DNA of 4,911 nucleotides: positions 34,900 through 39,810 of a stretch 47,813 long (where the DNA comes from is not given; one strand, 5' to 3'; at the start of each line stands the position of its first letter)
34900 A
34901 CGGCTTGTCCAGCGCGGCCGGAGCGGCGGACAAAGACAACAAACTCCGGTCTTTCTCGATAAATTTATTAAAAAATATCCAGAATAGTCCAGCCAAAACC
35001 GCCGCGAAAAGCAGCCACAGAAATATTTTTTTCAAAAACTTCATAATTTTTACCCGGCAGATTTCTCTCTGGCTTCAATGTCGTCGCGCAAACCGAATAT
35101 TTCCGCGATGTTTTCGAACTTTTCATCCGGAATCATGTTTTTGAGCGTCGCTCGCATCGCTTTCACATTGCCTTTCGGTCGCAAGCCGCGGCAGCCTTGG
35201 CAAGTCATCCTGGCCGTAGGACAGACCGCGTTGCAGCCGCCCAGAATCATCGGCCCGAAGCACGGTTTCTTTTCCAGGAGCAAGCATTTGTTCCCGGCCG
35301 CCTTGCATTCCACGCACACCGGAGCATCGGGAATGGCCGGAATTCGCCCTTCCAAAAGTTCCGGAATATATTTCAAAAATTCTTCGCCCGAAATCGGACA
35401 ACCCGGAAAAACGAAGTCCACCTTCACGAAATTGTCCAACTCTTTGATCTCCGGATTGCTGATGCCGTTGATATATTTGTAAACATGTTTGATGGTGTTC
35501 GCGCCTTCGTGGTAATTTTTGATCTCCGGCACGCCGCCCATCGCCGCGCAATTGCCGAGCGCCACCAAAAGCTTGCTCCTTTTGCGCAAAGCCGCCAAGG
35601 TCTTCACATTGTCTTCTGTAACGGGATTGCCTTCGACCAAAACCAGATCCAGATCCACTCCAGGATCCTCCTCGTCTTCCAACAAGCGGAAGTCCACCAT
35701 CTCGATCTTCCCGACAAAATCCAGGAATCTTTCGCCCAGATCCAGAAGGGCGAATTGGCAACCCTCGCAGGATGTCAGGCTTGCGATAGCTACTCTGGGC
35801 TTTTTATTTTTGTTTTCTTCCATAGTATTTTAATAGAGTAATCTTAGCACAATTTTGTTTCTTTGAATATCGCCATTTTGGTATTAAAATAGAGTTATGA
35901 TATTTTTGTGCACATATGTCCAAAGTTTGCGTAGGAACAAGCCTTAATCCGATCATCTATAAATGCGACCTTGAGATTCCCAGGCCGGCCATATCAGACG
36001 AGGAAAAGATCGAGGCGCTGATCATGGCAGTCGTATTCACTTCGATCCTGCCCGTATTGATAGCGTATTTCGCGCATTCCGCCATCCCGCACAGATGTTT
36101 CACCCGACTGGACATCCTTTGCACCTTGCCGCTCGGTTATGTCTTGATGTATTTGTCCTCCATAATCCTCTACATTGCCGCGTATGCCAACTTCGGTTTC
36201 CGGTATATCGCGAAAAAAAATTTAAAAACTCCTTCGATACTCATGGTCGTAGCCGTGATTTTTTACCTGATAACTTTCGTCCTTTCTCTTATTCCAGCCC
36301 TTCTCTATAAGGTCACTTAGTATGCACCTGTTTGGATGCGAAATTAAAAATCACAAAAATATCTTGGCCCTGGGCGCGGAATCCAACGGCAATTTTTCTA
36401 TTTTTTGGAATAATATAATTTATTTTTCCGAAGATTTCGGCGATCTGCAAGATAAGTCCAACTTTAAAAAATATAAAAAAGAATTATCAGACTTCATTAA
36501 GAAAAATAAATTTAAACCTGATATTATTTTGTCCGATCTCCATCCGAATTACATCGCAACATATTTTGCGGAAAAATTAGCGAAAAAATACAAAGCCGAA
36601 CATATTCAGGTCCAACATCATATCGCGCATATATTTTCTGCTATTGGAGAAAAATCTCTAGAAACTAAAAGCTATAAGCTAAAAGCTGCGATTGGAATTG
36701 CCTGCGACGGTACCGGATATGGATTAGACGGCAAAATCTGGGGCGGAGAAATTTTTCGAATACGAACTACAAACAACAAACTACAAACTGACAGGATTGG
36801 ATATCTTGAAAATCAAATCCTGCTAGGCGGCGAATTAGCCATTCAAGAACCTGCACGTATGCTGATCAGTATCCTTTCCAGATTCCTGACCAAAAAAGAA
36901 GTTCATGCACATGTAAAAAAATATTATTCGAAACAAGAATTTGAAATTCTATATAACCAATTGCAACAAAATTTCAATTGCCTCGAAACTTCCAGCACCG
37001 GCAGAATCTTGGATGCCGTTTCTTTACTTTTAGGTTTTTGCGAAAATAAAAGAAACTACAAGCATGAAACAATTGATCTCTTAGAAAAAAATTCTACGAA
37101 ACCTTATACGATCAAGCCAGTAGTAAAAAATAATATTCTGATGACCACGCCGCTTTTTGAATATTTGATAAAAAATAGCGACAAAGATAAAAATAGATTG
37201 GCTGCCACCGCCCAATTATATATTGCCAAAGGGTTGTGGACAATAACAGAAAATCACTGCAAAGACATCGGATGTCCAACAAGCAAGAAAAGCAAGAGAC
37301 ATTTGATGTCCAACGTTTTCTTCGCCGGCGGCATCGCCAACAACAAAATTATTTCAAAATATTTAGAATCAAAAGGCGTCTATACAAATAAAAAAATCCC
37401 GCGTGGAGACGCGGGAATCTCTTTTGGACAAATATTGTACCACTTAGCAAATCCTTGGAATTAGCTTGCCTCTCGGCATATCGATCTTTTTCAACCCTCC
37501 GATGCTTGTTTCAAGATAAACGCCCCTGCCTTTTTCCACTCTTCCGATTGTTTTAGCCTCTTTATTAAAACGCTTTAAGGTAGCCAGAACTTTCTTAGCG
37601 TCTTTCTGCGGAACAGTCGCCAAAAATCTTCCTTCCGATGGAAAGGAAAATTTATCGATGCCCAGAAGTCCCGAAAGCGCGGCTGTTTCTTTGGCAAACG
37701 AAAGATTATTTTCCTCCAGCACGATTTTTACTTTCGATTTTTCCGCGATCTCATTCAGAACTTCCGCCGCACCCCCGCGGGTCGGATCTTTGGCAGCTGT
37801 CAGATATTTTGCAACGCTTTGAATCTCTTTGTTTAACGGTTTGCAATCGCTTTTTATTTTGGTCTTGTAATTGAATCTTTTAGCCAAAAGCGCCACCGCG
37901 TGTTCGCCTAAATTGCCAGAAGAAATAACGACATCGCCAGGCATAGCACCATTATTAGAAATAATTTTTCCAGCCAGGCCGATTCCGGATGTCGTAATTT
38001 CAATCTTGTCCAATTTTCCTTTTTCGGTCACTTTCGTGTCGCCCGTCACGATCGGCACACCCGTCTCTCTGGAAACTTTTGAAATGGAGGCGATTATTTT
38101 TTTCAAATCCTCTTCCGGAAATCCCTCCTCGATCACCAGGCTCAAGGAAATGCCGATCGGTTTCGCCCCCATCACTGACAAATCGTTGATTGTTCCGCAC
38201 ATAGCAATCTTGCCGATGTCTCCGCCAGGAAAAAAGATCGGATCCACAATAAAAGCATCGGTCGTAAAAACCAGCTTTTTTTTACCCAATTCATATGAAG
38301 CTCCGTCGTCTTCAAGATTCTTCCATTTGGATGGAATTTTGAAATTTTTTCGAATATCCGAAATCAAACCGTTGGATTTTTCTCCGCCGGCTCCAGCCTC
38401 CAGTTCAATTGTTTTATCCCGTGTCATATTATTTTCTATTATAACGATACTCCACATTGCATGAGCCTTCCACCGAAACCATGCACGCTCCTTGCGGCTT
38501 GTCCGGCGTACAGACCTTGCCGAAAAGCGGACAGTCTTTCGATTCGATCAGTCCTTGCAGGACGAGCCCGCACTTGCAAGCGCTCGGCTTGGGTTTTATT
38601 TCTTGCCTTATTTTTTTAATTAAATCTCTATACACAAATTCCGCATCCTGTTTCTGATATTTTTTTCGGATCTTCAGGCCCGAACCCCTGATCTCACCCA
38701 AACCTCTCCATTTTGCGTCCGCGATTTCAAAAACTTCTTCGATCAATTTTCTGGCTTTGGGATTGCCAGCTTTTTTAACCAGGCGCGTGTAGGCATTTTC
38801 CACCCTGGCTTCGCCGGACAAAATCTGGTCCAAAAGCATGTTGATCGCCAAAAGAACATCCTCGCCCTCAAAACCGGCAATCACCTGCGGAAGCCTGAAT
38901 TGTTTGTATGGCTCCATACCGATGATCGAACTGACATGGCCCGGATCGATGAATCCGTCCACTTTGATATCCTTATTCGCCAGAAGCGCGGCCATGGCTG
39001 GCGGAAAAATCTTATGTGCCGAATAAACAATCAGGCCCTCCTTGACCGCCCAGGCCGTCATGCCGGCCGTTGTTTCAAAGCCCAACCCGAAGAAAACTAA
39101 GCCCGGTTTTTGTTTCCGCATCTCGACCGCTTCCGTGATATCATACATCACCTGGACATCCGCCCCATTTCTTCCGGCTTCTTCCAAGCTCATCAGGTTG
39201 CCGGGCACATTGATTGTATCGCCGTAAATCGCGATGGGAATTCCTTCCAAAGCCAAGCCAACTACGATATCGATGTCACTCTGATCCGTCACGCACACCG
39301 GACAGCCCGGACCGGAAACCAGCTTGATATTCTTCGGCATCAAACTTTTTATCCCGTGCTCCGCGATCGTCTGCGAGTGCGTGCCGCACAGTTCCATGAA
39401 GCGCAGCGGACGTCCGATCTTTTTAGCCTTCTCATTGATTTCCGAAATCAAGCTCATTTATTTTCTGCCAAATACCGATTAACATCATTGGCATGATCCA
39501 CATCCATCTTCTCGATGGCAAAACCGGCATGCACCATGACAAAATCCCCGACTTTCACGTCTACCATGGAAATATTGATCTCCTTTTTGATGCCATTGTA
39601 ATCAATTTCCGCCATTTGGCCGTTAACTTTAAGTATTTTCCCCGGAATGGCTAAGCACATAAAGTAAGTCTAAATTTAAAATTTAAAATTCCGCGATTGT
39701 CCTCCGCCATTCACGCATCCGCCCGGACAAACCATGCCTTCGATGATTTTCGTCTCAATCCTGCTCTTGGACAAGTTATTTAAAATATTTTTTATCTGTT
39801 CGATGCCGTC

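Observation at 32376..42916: Chimeric hydrogenase locus: a group-3 [NiFe] catalytic pair wired to a HydABC-type (NuoE/NuoF/HydA-like) module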

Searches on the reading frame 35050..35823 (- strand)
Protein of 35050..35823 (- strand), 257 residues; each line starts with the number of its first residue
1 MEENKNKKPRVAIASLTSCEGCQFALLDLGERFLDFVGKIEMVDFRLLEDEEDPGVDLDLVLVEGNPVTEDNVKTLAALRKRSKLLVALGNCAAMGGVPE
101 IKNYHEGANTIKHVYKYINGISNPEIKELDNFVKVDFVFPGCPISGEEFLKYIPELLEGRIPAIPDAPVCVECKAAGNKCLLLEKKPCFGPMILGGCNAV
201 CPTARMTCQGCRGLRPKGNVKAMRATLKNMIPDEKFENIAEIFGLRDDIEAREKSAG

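Call 3: search_protein_families(library=pfam, proteins=[window:35050-35823:-])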
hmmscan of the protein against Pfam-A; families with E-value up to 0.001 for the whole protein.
window:35050-35823:- (257 aa): 1 family
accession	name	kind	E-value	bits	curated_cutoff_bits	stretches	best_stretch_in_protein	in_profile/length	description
PF01058.29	Oxidored_q6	-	2.4e-22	79.5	27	1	19-153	1-125/128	NADH ubiquinone oxidoreductase, 20 Kd subunit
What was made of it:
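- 35050..35823 (-): [NiFe] small subunit, group-3b delta type, with Cys for three [4Fe-4S] clusters (257 aa). PF01058 (call 3).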

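Call 37: search_solved_structures(query=window:35050-35823:-, max_evalue=0.00001, show_alignments=2)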
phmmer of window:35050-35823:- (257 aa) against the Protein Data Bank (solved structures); distinct sequences matched with E-value up to 0.00001: 12.
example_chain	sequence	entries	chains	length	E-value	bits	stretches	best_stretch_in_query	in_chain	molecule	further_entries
9e15_A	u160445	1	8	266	2.4e-35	125.5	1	6-214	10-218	Sulfhydrogenase 1 subunit delta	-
9nez_A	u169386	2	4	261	8.4e-35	123.7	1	8-214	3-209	Sulfhydrogenase 1 subunit delta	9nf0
9e1j_A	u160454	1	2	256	1.1e-34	123.4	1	8-214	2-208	Sulfhydrogenase 1 subunit delta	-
9sfi_I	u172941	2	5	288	1.9e-26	96.3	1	8-178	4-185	F420-non-reducing hydrogenase small subunit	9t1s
5odc_E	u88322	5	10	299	2.5e-25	92.6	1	10-175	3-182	Methyl-viologen reducing hydrogenase subunit G | Methyl-viologen reducing hydrogenase, subunit G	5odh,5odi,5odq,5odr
9sw2_E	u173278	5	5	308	1.7e-21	80.1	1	10-174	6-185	F420-non-reducing hydrogenase subunit G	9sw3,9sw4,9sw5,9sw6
5xf9_C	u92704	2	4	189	1e-18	71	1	7-165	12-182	NAD-reducing hydrogenase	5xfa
7t2r_E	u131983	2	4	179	2.5e-17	66.4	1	8-166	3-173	NiFe hydrogenase small subunit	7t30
9r51_C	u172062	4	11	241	3.7e-14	56.1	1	11-206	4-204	F420-reducing [NiFe]-hydrogenase from Methanothermococcus thermolithotrophicus subunit gam | F420-reducing [NiFe]-hydrogenase from Methanothermococcus thermolit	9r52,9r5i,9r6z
3zfs_B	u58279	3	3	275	1.4e-08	37.8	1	5-177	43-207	F420-REDUCING HYDROGENASE, SUBUNIT GAMMA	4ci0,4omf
6qii_G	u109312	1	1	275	2.2e-06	30.6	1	8-148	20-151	Coenzyme F420 hydrogenase subunit gamma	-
6qgr_G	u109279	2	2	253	7.4e-06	28.8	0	10-148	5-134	Coenzyme F420 hydrogenase subunit gamma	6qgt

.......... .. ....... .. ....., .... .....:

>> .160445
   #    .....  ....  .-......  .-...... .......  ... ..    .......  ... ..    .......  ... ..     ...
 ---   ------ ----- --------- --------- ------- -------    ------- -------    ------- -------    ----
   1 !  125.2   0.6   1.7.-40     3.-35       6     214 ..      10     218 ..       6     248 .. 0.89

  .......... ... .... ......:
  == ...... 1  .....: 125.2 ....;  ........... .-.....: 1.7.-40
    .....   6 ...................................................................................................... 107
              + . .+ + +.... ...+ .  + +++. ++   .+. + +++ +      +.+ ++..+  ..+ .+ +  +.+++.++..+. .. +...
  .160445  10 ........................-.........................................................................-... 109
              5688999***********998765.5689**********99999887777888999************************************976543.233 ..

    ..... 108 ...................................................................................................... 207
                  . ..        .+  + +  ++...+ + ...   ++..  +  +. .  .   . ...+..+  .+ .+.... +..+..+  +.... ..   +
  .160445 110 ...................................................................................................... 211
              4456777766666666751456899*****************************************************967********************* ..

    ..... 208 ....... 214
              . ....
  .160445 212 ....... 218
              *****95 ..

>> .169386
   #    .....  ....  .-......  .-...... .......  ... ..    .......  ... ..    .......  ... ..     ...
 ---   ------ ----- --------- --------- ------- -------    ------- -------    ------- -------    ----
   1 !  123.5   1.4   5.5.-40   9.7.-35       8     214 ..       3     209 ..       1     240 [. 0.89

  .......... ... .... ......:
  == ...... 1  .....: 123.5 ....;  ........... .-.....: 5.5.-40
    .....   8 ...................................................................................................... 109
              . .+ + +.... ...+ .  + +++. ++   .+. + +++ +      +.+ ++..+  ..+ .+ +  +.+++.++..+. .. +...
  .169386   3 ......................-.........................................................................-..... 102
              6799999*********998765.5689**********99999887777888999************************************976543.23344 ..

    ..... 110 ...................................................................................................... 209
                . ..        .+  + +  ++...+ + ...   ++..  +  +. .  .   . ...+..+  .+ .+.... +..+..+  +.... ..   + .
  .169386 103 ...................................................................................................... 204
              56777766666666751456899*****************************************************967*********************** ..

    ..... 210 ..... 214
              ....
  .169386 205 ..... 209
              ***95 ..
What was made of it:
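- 35050..35823 (-): The single-cluster A. mobile HydS scores only 2.5e-17 (call 37).
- On [NiFe] hydrogenase group 3b: It aligns to SHI delta through all 12 cluster Cys (call 37).
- On NiFe-HydABCSL / Bfu family (electron-bifurcating): A. mobile HydS is only a weak match (E=2.5e-17) (call 37).
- The small subunit is the three-cluster delta type (call 37).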

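Call 47: search_protein_families(library=ncbifam, proteins=[window:35050-35823:-], max_evalue=0.001)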
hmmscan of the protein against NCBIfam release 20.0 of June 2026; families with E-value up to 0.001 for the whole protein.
window:35050-35823:- (257 aa): 6 families
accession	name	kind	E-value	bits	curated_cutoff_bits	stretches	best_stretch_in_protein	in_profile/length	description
NF040831.1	sulfhyd_ShyD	equivalog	6.6e-43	147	460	1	11-235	3-228/240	NAD(P)-dependent hydrogenase/sulfhydrogenase 2 subunit delta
NF040836.1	sulfhyd_HydD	equivalog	2.4e-41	141.7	500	1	6-213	3-211/261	NADPH-dependent hydrogenase/sulfhydrogenase 1 subunit delta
NF045875.1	F420_non_VhuG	exception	3.8e-30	105.1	450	1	7-213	3-238/286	F420-non-reducing hydrogenase subunit VhuG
TIGR03294.1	FrhG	equivalog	1.1e-15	58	245.5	1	9-209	2-194/228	coenzyme F420 hydrogenase subunit gamma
NF005012.1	PRK06411.1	subfamily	0.00032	20.3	116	0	124-156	122-154/166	NADH-quinone oxidoreductase subunit NuoB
NF045520.1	H2_NiFeSe_small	exception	0.00053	19.4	470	0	74-124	135-184/314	NiFeSe hydrogenase small subunit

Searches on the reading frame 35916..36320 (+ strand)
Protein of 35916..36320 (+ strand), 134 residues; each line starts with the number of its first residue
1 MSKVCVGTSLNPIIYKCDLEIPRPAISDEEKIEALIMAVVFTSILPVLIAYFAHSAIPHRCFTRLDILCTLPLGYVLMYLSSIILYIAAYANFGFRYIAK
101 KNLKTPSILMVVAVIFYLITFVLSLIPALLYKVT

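Call 3: search_protein_families(library=pfam, proteins=[window:35916-36320:+])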
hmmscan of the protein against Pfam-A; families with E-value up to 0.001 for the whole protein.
window:35916-36320:+ (134 aa): 0 families

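Call 47: search_protein_families(library=ncbifam, proteins=[window:35916-36320:+], max_evalue=0.001)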
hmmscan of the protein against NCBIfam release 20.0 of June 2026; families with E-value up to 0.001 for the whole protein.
window:35916-36320:+ (134 aa): 0 families
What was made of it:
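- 35916..36320 (+): 134-aa hydrophobic ORF, divergent from the small-subunit gene. It is not conserved and probably not part of the system. No Pfam or NCBIfam hit (calls 3, 47).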

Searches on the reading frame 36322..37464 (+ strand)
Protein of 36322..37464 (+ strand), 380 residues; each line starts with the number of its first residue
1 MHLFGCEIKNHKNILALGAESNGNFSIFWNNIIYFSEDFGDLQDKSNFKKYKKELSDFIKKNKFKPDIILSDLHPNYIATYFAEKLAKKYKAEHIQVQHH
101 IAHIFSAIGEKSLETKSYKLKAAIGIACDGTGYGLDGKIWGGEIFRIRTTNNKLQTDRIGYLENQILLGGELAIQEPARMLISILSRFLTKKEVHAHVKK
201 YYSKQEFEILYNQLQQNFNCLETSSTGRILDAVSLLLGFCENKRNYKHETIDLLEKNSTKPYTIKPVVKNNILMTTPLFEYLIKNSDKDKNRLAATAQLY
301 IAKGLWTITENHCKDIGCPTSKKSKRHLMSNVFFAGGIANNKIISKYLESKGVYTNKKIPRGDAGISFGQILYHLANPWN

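Call 3: search_protein_families(library=pfam, proteins=[window:36322-37464:+])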
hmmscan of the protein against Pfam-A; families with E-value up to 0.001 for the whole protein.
window:36322-37464:+ (380 aa): 2 families
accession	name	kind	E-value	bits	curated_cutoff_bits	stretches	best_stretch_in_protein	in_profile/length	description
PF22521.2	HypF_C_2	-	1.7e-44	152.8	27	1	125-370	1-241/241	Carbamoyltransferase, Kae1-like Domain, second subdomain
PF17788.7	HypF_C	-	3.2e-24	85.9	23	1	10-110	2-99/99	HypF Kae1-like domain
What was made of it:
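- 36322..37464 (+): Short HypF: Kae1-like carbamoyltransferase half only (380 aa), on the opposite strand. PF17788 plus PF22521 (call 3).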

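Call 47: search_protein_families(library=ncbifam, proteins=[window:36322-37464:+], max_evalue=0.001)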
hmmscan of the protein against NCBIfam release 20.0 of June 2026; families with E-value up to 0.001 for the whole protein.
window:36322-37464:+ (380 aa): 1 family
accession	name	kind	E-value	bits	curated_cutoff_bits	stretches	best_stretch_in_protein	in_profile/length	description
TIGR00143.1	hypF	equivalog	1.2e-70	238.5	466.1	1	8-373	387-739/741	carbamoyltransferase HypF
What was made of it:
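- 36322..37464 (+): TIGR00143 positions 387-739 of 741 (call 47).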

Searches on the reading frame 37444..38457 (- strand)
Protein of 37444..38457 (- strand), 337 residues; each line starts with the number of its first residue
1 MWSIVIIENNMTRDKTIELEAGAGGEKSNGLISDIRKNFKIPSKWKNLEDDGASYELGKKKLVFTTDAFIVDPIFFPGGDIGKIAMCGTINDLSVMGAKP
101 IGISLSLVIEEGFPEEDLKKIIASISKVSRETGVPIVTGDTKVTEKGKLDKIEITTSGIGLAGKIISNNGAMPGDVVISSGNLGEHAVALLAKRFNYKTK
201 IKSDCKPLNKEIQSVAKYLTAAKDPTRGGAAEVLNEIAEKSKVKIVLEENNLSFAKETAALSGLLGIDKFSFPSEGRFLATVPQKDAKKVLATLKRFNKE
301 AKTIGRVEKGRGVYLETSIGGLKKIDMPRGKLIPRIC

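Call 3: search_protein_families(library=pfam, proteins=[window:37444-38457:-])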
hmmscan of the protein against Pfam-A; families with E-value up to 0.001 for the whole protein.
window:37444-38457:- (337 aa): 2 families
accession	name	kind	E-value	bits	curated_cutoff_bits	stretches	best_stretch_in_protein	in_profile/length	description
PF00586.29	AIRS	-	2.2e-24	86.5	24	1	50-161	2-111/112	AIR synthase related protein, N-terminal domain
PF02769.27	AIRS_C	-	7.7e-20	72.1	23.1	1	173-315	2-153/156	AIR synthase related protein, C-terminal domain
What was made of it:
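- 37444..38457 (-): hypE. AIRS plus AIRS_C (call 3)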

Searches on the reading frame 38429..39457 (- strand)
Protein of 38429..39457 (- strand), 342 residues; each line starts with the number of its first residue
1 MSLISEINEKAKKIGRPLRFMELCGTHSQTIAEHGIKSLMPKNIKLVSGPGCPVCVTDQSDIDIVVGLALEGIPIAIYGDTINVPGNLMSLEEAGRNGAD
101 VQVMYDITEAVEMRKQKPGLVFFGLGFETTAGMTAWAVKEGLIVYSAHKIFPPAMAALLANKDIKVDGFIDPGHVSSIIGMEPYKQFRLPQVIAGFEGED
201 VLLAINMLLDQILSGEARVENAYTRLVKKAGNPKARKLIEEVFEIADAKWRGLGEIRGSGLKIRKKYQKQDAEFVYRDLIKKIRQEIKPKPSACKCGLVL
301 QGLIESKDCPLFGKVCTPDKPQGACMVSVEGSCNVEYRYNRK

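Call 3: search_protein_families(library=pfam, proteins=[window:38429-39457:-])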
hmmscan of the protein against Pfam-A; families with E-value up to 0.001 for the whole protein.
window:38429-39457:- (342 aa): 1 family
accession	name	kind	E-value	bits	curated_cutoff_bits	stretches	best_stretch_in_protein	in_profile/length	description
PF01924.21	HypD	-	2.5e-121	405.5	25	1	3-340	6-351/351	Hydrogenase formation hypA family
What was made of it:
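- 38429..39457 (-): hypD. PF01924, E=2.5e-121 (call 3)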

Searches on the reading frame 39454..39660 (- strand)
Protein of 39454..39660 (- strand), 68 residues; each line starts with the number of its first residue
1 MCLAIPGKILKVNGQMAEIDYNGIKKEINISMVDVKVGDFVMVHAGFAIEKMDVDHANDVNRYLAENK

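Call 3: search_protein_families(library=pfam, proteins=[window:39454-39660:-])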
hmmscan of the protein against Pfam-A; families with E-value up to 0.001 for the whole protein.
window:39454-39660:- (68 aa): 1 family
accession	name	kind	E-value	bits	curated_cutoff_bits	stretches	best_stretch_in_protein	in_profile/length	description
PF01455.23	HupF_HypC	-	2.5e-25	88.8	28.5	1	1-62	1-63/65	HupF/HypC family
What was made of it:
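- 39454..39660 (-): hypC ([NiFe] maturation chaperone), 15 bp downstream of the hydA-like gene. PF01455, E=2.5e-25 (call 3).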
